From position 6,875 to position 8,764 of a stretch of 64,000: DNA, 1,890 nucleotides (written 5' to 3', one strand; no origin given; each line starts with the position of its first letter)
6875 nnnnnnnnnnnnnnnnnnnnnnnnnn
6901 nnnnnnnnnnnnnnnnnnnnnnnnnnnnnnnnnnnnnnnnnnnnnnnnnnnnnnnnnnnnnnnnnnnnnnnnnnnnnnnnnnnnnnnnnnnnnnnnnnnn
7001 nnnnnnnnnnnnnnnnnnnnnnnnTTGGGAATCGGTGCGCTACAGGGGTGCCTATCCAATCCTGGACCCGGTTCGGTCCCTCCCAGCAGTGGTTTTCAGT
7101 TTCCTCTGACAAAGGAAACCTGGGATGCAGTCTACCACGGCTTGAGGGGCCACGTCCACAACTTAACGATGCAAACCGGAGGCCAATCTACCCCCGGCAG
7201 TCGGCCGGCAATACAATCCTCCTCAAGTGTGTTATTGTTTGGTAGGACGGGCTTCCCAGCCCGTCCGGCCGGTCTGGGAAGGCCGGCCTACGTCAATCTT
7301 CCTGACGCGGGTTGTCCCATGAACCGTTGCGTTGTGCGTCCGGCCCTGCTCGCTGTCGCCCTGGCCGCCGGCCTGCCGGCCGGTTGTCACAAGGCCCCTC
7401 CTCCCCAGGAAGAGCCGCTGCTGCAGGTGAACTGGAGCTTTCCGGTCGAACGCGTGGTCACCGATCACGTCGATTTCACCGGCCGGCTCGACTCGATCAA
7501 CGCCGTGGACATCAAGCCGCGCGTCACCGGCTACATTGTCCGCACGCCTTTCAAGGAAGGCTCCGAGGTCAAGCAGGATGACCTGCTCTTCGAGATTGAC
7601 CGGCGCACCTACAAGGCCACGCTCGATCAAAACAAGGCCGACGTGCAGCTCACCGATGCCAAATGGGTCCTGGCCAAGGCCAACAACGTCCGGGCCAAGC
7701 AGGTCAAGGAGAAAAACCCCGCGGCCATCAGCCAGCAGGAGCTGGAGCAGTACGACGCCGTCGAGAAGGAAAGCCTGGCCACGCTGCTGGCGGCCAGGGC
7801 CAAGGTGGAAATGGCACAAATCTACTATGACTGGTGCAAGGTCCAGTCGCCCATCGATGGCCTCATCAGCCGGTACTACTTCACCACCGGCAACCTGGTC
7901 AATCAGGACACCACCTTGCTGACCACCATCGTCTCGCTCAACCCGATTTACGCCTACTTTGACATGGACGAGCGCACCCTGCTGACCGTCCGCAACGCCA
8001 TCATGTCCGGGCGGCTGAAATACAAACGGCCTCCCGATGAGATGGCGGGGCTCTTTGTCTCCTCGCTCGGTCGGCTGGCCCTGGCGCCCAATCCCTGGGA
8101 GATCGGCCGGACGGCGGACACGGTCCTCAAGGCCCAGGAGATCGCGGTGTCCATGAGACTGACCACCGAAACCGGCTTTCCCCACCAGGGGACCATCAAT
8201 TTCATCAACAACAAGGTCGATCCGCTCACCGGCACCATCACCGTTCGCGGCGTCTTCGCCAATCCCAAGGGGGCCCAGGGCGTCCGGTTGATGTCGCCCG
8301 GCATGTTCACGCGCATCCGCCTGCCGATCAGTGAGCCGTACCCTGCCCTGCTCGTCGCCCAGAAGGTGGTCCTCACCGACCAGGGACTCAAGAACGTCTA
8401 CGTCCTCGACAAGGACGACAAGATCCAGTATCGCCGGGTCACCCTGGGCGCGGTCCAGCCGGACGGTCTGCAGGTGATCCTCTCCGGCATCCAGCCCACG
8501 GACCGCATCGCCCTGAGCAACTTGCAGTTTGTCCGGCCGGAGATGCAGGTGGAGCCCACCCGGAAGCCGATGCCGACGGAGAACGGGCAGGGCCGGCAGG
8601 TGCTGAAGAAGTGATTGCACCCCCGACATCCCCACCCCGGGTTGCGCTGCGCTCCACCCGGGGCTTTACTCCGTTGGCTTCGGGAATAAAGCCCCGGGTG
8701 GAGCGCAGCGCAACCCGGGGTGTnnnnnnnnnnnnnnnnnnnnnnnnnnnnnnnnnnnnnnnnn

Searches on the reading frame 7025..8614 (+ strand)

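Call 92: search_protein_families(library=pfam, proteins=[window:7025-8614:+], max_evalue=0.00001)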
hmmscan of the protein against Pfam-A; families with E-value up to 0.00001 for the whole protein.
window:7025-8614:+ (529 aa): 2 families
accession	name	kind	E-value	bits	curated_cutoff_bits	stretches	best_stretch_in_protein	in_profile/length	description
PF16576.10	HlyD_D23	-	1e-12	48.2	30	1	155-323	14-160/214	Barrel-sandwich domain of CusB or HlyD membrane-fusion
PF13437.12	HlyD_3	-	6.9e-07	30.4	22.2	0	272-324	1-52/106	HlyD family secretion protein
